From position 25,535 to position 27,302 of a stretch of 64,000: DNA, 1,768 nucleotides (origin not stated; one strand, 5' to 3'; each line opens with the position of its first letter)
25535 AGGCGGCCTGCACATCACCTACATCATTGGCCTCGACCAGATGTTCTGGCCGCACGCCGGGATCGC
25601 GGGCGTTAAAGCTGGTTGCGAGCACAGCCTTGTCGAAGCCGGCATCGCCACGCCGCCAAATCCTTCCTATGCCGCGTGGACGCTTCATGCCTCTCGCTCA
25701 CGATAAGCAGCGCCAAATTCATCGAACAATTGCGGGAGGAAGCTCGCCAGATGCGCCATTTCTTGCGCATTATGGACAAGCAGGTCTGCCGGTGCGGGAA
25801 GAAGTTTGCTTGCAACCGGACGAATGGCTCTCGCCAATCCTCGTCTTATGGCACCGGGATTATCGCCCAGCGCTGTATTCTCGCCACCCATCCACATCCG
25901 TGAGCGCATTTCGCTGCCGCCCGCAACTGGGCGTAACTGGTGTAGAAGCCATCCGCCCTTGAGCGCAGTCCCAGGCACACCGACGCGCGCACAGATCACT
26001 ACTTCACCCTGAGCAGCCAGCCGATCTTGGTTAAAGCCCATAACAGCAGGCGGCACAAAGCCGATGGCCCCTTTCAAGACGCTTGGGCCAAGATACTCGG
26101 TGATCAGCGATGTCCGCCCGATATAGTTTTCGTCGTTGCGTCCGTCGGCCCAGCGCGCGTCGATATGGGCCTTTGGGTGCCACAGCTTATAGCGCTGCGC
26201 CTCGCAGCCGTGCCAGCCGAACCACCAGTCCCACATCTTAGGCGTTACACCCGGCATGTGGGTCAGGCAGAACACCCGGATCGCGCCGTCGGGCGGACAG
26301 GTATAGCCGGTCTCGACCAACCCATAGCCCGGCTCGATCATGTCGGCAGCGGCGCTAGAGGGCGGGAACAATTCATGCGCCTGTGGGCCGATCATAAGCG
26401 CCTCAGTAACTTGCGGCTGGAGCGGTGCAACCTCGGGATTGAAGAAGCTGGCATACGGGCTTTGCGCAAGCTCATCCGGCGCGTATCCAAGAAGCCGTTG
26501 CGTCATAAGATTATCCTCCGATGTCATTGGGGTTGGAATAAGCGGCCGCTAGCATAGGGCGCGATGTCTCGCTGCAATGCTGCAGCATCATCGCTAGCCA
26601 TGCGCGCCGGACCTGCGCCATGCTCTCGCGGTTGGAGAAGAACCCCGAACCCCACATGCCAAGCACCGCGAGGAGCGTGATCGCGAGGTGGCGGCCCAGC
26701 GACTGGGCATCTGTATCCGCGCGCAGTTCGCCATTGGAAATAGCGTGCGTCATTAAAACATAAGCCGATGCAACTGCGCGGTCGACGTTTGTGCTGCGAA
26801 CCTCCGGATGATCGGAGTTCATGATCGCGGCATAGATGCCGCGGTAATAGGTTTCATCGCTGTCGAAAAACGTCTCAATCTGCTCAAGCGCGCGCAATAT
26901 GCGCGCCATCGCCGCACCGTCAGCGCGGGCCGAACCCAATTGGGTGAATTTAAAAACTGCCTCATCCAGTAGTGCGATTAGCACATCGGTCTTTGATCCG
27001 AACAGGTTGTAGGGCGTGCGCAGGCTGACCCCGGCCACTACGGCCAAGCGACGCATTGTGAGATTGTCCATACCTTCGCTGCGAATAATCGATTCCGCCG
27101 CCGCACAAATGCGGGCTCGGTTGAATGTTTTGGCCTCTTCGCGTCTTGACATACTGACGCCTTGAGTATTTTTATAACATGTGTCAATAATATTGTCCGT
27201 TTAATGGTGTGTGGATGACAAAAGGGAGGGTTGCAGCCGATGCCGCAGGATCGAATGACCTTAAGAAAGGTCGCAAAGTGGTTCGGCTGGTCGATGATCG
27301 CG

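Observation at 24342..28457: Candidate undescribed polyphenol/polyketide catabolic module: TetR, PhlG-like hydrolase, BBE-type oxidase and FAH-family hydrolase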

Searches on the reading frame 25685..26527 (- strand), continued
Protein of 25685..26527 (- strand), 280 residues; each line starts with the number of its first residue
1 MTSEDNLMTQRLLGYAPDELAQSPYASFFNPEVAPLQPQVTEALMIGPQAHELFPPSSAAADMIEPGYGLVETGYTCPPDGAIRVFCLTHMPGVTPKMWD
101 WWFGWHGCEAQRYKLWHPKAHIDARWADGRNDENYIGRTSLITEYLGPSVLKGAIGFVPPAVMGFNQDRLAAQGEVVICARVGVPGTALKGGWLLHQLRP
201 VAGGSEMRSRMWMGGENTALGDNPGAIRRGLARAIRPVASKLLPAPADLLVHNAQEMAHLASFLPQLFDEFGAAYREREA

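Call 44: find_encoding_contigs(protein=P0083, flank=8000, max_places=1)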
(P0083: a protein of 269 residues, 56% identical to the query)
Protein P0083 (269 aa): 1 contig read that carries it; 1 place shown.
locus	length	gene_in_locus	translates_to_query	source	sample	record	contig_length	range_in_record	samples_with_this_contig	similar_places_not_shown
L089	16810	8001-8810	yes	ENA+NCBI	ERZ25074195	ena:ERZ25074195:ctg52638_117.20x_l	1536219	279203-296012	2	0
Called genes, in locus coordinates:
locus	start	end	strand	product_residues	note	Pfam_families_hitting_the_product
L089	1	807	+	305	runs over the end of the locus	PF02492:cobW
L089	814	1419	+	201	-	PF01292:Ni_hydr_CYTB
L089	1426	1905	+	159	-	PF12895:ANAPC3 (faint), PF25063:ARM_TT21_C (faint), PF23914:TPR_CcmH_CycH (weak), PF13174:TPR_6 (faint), PF13431:TPR_17 (faint), PF07719:TPR_2 (faint), PF13432:TPR_16, PF14559:TPR_19 (weak), +3 more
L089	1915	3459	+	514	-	PF00117:GATase, PF07722:Peptidase_C26, PF02540:NAD_synthase (weak), PF00958:GMP_synt_C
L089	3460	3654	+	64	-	-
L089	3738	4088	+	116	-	PF04828:GFA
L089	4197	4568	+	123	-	-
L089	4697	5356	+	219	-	-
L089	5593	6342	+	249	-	-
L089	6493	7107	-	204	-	-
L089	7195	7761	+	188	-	PF00440:TetR_N, PF13305:TetR_C_33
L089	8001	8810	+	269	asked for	PF18089:DAPG_hydrolase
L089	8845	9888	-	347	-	PF02805:Ada_Zn_binding, PF12833:HTH_18, PF01035:DNA_binding_1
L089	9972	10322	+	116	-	PF28289:BV97_02767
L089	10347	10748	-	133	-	PF06676:DUF1178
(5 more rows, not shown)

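Call 45: find_encoding_contigs(protein=P0029, flank=8000, max_places=1)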
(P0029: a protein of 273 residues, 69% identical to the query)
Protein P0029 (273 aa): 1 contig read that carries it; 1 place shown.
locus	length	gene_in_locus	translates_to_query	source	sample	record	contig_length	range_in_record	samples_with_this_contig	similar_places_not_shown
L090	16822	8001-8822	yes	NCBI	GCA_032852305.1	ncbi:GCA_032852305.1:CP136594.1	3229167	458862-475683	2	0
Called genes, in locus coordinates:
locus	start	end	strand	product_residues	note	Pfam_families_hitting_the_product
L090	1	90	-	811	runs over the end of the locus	PF00933:Glyco_hydro_3, PF01915:Glyco_hydro_3_C, PF18559:Exop_C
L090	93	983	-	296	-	PF00722:Glyco_hydro_16, PF26113:GH16_XgeA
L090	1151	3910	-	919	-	PF07715:Plug, PF00593:TonB_dep_Rec_b-barrel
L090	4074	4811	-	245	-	PF00072:Response_reg, PF04397:LytTR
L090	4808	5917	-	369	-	PF06580:His_kinase, PF02518:HATPase_c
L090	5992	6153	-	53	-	-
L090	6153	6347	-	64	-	-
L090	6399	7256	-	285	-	PF02798:GST_N, PF13409:GST_N_2, PF13417:GST_N_3, PF13410:GST_C_2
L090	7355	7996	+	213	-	PF00440:TetR_N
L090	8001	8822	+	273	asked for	PF18089:DAPG_hydrolase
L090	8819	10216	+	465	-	PF01565:FAD_binding_4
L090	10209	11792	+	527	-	PF00884:Sulfatase, PF16347:SGSH_C (faint)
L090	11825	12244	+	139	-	-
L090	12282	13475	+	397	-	PF01557:FAA_hydrolase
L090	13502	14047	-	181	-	PF05198:IF3_N, PF00707:IF3_C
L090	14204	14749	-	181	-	PF03713:DUF305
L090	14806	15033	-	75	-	-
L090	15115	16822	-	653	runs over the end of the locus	PF02824:TGS, PF07973:tRNA_SAD, PF00587:tRNA-synt_2b, PF03129:HGTP_anticodon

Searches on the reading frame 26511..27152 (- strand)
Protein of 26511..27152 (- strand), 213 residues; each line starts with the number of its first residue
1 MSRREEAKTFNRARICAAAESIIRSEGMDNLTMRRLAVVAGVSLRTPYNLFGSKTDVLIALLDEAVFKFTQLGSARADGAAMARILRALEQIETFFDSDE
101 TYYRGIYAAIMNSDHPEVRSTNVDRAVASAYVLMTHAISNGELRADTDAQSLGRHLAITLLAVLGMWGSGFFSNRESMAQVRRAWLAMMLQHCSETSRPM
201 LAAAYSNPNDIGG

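Call 4: search_protein_families(library=pfam, proteins=[window:26511-27152:-], max_evalue=0.01)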
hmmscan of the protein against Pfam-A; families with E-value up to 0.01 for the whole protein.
window:26511-27152:- (213 aa): 1 family
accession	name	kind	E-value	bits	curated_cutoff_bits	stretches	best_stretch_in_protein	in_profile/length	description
PF00440.29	TetR_N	-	4e-07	30.2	24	1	15-61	1-47/47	Bacterial regulatory proteins, tetR family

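Call 5: search_protein_families(library=ncbifam, proteins=[window:26511-27152:-], max_evalue=0.01)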
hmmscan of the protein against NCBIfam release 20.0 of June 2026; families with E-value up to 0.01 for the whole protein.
window:26511-27152:- (213 aa): 10 families
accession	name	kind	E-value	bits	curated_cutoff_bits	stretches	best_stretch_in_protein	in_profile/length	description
NF053731.1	TransRegFasRMycb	equivalog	3.1e-07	30.4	330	1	11-136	12-137/199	HTH-type transcriptional activator FasR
TIGR03968.1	mycofact_TetR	equivalog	6.4e-07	29.1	224.9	1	8-121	7-121/190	mycofactocin system transcriptional regulator MftR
NF033703.1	transcr_KstR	equivalog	6.5e-07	29.1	280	1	7-164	4-159/185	cholesterol catabolism transcriptional regulator KstR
NF038211.1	MFT_alt_reg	equivalog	2.6e-05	24.7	285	1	13-93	4-82/193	mycofactocin system transcriptional regulator MftR2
TIGR03384.1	betaine_BetI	equivalog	0.00022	21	201.3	1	6-79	4-77/189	choline-binding transcriptional repressor BetI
NF053878.1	FATransRegFadRBac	equivalog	0.00054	19.8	200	1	14-77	7-70/190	fatty acid metabolism transcriptional regulator FadR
NF041196.1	ScbR_bind_reg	equivalog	0.00063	20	150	1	12-185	8-181/191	ScbR family autoregulator-binding transcription factor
NF001978.0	PRK00767.1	equivalog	0.0012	18.7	118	1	7-82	6-81/197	transcriptional regulator BetI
NF010319.1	PRK13756.1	equivalog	0.0056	16.6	265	1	11-66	3-57/199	tetracycline resistance transcriptional repressor TetR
NF050111.1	TransRegSACE7040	equivalog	0.007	16.3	250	0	12-98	3-90/186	SACE_7040 family transcriptional regulator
